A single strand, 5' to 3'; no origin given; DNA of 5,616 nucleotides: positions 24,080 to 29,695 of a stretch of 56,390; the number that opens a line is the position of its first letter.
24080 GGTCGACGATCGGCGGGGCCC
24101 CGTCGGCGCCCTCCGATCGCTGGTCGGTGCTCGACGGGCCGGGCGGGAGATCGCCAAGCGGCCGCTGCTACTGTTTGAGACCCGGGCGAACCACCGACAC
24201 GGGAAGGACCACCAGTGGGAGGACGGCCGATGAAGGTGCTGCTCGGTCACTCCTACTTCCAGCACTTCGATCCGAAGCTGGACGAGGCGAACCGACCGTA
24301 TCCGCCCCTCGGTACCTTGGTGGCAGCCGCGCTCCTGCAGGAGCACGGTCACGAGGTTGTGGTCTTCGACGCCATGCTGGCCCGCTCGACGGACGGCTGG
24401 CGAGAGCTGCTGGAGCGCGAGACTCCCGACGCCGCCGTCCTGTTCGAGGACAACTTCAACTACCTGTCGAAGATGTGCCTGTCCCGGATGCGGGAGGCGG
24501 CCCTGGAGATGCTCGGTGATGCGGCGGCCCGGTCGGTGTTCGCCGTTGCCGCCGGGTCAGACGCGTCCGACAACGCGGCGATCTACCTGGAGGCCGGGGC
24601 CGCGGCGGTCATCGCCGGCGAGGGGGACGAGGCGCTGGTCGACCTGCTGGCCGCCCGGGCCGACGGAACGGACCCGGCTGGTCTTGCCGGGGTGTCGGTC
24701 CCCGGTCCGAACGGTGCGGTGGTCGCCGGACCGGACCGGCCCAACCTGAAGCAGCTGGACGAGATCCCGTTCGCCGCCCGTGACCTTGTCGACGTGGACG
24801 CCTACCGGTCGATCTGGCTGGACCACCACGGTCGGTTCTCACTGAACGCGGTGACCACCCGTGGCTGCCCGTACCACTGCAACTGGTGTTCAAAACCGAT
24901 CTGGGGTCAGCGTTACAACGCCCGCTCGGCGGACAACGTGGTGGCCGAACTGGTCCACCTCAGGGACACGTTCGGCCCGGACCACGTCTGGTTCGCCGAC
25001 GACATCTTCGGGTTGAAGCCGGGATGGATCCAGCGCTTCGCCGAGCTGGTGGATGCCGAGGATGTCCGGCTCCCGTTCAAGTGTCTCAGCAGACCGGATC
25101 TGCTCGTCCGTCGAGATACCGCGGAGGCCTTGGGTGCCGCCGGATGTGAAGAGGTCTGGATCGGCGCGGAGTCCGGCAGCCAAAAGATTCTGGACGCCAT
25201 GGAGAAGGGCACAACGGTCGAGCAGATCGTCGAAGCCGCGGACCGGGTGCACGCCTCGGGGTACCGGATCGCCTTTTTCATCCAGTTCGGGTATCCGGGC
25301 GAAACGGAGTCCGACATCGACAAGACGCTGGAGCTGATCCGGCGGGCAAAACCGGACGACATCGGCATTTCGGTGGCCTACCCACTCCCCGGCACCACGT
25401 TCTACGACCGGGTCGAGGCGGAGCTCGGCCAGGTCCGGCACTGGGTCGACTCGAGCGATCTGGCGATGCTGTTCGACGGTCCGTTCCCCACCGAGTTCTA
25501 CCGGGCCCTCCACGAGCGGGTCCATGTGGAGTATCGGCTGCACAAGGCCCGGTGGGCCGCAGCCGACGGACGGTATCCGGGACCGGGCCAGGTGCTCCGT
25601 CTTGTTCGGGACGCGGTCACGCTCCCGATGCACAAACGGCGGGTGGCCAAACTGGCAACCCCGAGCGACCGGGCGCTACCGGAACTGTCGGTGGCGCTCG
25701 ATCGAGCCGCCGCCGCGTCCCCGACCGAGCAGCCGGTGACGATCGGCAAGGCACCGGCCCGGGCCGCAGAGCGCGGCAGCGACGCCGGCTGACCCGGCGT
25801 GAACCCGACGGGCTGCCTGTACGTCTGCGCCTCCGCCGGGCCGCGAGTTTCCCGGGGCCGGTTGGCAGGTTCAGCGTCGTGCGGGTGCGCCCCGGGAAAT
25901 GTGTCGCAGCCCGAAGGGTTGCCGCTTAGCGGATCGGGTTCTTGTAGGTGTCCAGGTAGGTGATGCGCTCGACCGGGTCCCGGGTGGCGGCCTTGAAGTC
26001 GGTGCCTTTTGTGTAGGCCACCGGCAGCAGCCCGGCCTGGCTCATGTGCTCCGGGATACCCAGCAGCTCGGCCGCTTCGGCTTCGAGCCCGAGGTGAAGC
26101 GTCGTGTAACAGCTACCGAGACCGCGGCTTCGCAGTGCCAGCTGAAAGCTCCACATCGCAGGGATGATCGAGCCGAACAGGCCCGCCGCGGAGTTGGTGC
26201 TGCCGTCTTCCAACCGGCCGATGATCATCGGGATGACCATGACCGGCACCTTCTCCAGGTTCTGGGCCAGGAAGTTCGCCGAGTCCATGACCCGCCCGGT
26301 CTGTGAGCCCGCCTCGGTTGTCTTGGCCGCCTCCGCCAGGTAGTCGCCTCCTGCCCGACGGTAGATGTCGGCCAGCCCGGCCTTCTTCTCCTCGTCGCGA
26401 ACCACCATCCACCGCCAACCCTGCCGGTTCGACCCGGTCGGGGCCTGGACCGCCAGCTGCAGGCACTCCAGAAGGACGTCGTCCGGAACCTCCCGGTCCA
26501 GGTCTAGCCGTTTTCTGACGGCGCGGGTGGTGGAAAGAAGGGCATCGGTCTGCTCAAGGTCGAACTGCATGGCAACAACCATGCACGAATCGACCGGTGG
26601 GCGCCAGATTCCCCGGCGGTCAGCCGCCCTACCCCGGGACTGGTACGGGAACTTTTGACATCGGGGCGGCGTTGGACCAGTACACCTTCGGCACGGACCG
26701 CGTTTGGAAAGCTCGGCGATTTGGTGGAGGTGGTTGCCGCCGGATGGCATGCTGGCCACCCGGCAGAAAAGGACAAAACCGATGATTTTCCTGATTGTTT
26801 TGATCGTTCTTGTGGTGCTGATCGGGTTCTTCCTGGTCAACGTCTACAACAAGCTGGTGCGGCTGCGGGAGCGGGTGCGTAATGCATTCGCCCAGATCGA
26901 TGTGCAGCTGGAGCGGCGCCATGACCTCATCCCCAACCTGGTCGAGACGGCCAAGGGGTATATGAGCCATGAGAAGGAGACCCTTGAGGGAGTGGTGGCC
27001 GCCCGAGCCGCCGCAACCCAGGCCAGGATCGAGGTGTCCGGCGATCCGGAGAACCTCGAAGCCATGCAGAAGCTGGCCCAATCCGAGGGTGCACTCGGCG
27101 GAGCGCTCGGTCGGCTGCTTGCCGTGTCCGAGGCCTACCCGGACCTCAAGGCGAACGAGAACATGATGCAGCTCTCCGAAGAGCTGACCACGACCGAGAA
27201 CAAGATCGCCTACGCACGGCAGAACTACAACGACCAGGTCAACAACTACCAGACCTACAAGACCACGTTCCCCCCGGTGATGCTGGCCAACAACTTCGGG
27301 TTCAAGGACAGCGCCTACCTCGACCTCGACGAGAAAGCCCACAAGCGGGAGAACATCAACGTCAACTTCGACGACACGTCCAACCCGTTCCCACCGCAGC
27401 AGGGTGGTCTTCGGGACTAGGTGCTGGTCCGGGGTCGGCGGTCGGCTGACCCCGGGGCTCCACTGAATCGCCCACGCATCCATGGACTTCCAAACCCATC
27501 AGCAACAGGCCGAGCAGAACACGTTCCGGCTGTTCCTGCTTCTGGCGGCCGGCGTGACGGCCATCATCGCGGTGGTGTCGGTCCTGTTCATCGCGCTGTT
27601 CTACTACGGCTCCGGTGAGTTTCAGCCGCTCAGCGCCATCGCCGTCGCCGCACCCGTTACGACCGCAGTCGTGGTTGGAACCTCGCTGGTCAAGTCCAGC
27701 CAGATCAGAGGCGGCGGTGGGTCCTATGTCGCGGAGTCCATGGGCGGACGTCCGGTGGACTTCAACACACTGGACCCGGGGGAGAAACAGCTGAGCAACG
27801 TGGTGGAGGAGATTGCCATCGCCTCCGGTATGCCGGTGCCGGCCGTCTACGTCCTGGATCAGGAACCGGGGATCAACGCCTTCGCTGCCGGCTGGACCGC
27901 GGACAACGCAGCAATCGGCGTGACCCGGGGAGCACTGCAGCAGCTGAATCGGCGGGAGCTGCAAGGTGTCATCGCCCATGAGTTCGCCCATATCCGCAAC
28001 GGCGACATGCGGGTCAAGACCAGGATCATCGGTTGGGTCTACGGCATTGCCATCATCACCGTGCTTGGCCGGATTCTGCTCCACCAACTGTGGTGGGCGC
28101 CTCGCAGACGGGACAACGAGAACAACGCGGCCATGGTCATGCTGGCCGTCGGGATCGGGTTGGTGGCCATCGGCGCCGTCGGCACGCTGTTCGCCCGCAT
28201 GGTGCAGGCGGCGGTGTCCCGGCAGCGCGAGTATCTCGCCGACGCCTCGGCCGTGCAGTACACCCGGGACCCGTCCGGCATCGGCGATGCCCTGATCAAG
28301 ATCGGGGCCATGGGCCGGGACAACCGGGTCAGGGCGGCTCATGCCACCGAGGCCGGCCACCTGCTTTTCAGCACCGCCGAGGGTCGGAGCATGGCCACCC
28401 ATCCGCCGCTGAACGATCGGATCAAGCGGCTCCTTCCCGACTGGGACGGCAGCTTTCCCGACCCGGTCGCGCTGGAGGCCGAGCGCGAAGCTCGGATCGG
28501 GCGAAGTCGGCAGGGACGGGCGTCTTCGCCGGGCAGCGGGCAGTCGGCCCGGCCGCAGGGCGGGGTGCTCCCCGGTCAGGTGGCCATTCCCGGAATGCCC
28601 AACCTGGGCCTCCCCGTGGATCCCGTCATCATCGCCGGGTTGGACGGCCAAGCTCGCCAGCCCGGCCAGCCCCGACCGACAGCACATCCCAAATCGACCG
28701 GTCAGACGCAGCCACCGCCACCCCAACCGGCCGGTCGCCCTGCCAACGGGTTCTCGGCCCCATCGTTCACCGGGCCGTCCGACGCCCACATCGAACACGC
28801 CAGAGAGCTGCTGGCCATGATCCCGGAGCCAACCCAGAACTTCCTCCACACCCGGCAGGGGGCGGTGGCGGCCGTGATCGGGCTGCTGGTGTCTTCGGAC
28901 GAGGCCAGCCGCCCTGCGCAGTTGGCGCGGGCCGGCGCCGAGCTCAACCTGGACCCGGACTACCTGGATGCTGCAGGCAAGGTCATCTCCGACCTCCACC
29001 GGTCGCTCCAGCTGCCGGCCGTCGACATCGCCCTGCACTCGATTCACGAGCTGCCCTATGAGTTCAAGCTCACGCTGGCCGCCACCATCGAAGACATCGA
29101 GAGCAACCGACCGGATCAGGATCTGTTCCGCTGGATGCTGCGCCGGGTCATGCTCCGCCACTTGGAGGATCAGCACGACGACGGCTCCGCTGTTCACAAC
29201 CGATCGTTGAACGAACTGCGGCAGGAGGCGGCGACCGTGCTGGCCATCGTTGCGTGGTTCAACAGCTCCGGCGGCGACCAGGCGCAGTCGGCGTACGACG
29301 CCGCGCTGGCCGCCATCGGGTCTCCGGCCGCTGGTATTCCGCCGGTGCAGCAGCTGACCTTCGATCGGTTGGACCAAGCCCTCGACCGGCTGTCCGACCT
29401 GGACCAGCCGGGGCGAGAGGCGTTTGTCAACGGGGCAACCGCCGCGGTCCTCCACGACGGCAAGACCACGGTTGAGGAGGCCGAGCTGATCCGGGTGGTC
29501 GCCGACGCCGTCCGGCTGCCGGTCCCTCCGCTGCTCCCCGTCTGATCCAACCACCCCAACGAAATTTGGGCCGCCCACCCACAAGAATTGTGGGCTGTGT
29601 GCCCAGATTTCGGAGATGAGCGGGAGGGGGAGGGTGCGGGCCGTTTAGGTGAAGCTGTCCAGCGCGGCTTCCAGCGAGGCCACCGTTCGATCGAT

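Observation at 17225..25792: Eight-gene translationally coupled operon with an unusual enzyme combination for glycan tailoring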

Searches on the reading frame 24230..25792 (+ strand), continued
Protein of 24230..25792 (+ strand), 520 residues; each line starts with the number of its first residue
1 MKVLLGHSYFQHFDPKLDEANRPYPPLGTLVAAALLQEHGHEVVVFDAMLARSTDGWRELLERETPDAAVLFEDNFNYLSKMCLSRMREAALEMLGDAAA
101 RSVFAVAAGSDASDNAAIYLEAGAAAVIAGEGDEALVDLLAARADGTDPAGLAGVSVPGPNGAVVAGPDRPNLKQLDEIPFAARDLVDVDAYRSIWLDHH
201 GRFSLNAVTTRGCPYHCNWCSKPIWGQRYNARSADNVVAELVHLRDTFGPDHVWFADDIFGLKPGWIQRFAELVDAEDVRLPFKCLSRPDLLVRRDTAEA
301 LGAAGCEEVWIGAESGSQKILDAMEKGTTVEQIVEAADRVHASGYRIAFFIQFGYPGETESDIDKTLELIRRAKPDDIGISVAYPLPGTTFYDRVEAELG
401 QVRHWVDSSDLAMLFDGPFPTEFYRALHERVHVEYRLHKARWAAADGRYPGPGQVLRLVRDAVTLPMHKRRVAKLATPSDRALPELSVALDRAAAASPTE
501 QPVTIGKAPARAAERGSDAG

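Call 19: search_solved_structures(query=window:24230-25792:+, max_evalue=0.001)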
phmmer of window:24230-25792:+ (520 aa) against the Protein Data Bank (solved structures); distinct sequences matched with E-value up to 0.001: 5.
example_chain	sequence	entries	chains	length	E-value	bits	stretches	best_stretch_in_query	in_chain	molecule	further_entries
9ccb_A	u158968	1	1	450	4.1e-22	81.8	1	104-396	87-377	Radical SAM core domain-containing protein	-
6fd2_B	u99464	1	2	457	3.7e-16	62.1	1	160-410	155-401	Putative apramycin biosynthetic oxidoreductase 4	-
6wte_A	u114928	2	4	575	1.8e-06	30.1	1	23-367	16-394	B12-binding domain-containing protein | Tryptophan-C2-methyltransferase containing B12-binding domain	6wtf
7kdx_A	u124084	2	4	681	1.3e-05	27.3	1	100-227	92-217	Methyltransferase TokK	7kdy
5ul2_A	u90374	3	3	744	0.00092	21.2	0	204-379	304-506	OxsB protein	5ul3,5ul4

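Call 52: search_protein_families(library=pfam, proteins=[P0065], max_evalue=0.001)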
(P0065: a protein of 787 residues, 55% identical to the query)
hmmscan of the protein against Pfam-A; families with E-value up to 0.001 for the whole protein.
P0065 (787 aa): 2 families
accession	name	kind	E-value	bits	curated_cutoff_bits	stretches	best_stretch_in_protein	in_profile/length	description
PF04055.27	Radical_SAM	-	1.4e-18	68.1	29.5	1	495-657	2-166/166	Radical SAM superfamily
PF02310.24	B12-binding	-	6.4e-10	39.3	32.1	1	314-430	11-120/121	B12 binding domain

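Call 77: predict_structure(alignment_id=A3)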
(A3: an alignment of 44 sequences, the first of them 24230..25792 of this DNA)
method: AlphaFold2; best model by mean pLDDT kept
length: 520 residues; sequences in the alignment: 44
mean_pLDDT: 85.5   pTM: 0.86
mean pLDDT of the five models: 85.5, 84.5, 83.9, 83.2, 83.1
residues with pLDDT >= 90: 312; 70-90: 129; 50-70: 43; < 50: 36
segments of 3 or more residues with pLDDT < 50: 221-224, 403-412, 500-520
pLDDT, mean of each block of 10 residues (from residue 1): 94 83 89 94 96 97 98 70 80 98 93 90 92 87 95 94 91 84 96 97 92 59 53 94 98 89 89 97 94 94 97 91 87 98 96 87 96 93 68 74 43 64 88 95 93 95 97 89 78 66 38 42
secondary structure, 60 per line:
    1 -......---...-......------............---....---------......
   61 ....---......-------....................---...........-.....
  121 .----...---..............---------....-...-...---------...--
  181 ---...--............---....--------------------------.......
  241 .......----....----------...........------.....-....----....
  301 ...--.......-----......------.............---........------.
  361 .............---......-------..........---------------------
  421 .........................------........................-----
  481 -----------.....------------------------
elements in order: E2-7 H15-20 H27-38 E42-45 H55-64 E68-73 H81-100 E104-109 H110-114 H116-121 E126-128 H132-145 E155-158 E164-166 H189-200 E204-207 H234-247 E252-255 H266-276 E283-287 H289-292 H297-303 E306-312 H318-323 H330-342 E346-353 H360-373 E377-382 H390-399 H421-445 H452-475 H492-496

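Call 79: fold_search(model_id=the predicted structure, library=pdb)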
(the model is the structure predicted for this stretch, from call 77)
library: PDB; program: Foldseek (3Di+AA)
matches with E <= 10: 1640; with E <= 0.001: 68
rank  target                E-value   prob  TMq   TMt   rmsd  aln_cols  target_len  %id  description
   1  9ccb                  6.2e-20  1.00  0.58  0.70   7.1       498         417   21  X-ray crystal structure of methyl-coenzyme M reductase glutamine methylase (MgmA) from Methanothermobacter marburgensis  (released 2025-01-01)
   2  6wtf_A                7.7e-18  1.00  0.58  0.56   5.0       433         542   21  Structure of radical S-adenosylmethionine methyltransferase, TsrM, from Kitasatospora setae with tryptophan substrate  (released 2020-12-23)
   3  6wte_B                8.1e-18  1.00  0.60  0.59   5.0       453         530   21  Structure of radical S-adenosylmethionine methyltransferase, TsrM, from Kitasatospora setae with cobalamin and [4Fe-4S (released 2020-12-23)
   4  6wte_A                1.2e-17  1.00  0.58  0.53   5.0       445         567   20  Structure of radical S-adenosylmethionine methyltransferase, TsrM, from Kitasatospora setae with cobalamin and [4Fe-4S (released 2020-12-23)
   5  6wtf_B                3.5e-17  1.00  0.60  0.58   5.0       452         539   21  Structure of radical S-adenosylmethionine methyltransferase, TsrM, from Kitasatospora setae with tryptophan substrate  (released 2020-12-23)
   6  6fd2_B                1.3e-16  1.00  0.61  0.69   6.1       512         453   19  Radical SAM 1,2-diol dehydratase AprD4 in complex with its substrate paromamine (released 2018-01-17)
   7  6fd2_A                7.1e-16  1.00  0.59  0.66   6.8       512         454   19  Radical SAM 1,2-diol dehydratase AprD4 in complex with its substrate paromamine (released 2018-01-17)
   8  5ul2                  1.9e-15  1.00  0.54  0.39   9.7       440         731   17  Structure of Apo, SeMet-labeled Cobalamin-dependent S-adenosylmethionine radical enzyme OxsB (released 2017-04-19)
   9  5ul3                  3.1e-15  1.00  0.58  0.42   9.0       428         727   18  Structure of Cobalamin-dependent S-adenosylmethionine radical enzyme OxsB with aqua-cobalamin bound (released 2017-04-19)
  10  5ul4                  3.9e-15  1.00  0.65  0.48   7.1       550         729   16  Structure of Cobalamin-dependent S-adenosylmethionine radical enzyme OxsB with aqua-cobalamin and S-adenosylmethionine b (released 2017-04-19)
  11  7kdy_A                6.5e-14  1.00  0.57  0.46   7.2       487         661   17  Crystal structure of Streptomyces tokunonesis TokK with hydroxycobalamin, 5'-deoxyadenosine, methionine, and (2R)-pant (released 2022-01-12)
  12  7kdx_A                1.4e-13  1.00  0.52  0.42   5.8       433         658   18  Crystal structure of Streptomyces tokunonesis TokK with hydroxycobalamin, 5'-deoxyadenosine, and methionine (released 2022-01-12)
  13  9n1b                  1.5e-13  1.00  0.56  0.48   4.9       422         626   16  Crystal structure of CysS from Corallococcus sp. CA054B with 5'-deoxyadenosine, methionine, and pantetheinylated 3-metho (released 2026-01-28)
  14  7kdx_B                2.2e-13  1.00  0.53  0.43   5.7       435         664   18  Crystal structure of Streptomyces tokunonesis TokK with hydroxycobalamin, 5'-deoxyadenosine, and methionine (released 2022-01-12)
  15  9n1d                  2.8e-13  1.00  0.60  0.51   6.0       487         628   15  Crystal structure of CysS from Corallococcus sp. CA054B with 5'-deoxyadenosine and methionine bound (released 2026-01-28)
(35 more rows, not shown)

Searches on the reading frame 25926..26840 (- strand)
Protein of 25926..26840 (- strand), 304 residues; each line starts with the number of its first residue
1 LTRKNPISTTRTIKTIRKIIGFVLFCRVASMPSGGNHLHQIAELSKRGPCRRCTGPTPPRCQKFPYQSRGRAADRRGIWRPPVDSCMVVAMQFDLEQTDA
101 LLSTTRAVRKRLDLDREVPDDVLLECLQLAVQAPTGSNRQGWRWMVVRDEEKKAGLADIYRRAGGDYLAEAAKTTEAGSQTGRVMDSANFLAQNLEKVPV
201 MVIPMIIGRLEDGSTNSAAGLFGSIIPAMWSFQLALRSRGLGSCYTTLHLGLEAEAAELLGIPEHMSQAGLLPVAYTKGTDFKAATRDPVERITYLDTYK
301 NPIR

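Call 9: search_protein_families(library=pfam, proteins=[window:25926-26840:-], max_evalue=0.001)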
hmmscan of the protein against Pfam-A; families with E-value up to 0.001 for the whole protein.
window:25926-26840:- (304 aa): 1 family
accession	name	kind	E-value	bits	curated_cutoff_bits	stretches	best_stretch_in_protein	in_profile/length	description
PF00881.29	Nitroreductase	-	2.3e-20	73.9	23.5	1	105-276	4-167/167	Nitroreductase family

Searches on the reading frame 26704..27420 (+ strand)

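Call 9: search_protein_families(library=pfam, proteins=[window:26704-27420:+], max_evalue=0.001)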
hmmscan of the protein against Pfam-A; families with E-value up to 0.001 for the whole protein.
window:26704-27420:+ (238 aa): 1 family
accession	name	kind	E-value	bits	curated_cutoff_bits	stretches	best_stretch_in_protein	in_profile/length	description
PF04011.17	LemA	-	1.1e-53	181.5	26.2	1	61-222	1-149/149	LemA family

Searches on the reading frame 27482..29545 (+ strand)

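Call 9: search_protein_families(library=pfam, proteins=[window:27482-29545:+], max_evalue=0.001)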
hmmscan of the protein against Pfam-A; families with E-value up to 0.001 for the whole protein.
window:27482-29545:+ (687 aa): 1 family
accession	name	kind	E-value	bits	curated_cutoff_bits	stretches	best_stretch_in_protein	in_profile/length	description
PF01435.24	Peptidase_M48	-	1.1e-28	100.8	20.3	1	101-317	4-182/186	Peptidase family M48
